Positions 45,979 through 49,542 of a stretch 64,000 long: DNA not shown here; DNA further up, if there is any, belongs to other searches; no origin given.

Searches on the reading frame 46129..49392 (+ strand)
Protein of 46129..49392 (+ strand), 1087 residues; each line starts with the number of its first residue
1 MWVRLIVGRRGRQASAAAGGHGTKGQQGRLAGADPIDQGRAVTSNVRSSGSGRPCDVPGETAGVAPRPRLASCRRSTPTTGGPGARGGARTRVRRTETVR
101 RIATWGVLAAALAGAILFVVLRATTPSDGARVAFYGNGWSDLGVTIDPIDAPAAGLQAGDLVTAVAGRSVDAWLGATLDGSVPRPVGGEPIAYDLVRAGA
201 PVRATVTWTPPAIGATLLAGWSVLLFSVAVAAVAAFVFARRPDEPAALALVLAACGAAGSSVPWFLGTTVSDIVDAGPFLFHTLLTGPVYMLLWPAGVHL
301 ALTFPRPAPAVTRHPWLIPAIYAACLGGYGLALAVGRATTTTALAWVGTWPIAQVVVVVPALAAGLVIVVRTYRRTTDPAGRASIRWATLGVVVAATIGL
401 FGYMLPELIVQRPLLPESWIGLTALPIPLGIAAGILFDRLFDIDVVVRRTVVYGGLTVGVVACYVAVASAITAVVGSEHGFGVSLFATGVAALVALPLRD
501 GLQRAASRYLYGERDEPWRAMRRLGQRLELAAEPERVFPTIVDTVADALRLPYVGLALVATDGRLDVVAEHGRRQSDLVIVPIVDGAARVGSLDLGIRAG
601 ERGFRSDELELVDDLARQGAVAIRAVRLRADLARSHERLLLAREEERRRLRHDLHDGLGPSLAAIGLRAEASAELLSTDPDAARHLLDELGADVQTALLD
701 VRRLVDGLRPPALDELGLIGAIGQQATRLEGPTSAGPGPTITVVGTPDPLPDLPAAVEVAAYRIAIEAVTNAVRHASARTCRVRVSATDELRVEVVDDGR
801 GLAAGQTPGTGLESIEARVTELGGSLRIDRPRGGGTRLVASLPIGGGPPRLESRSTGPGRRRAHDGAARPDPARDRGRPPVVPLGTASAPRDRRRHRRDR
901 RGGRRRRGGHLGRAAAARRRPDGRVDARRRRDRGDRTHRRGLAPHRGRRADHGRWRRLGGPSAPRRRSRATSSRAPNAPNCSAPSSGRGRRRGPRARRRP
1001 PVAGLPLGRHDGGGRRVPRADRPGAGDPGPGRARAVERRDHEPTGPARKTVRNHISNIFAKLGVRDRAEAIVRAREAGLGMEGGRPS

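Call 64: search_protein_families(library=pfam, max_evalue=0.001, proteins=[window:46129-49392:+])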
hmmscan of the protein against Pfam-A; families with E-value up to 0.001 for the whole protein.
window:46129-49392:+ (1087 aa): 4 families
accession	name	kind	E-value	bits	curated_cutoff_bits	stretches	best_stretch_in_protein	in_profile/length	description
PF07730.19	HisKA_3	-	9.7e-15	55.3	24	1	646-713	1-68/68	Histidine kinase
PF02518.31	HATPase_c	-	4.5e-11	43.6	26.4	1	758-844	3-109/111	Histidine kinase-, DNA gyrase B-, and HSP90-like ATPase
PF00196.25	GerE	-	3.4e-05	23.8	23.5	1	1048-1074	31-57/57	Bacterial regulatory proteins, luxR family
PF13581.12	HATPase_c_2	-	0.00019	21.9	27.4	1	766-834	37-100/127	Histidine kinase-like ATPase domain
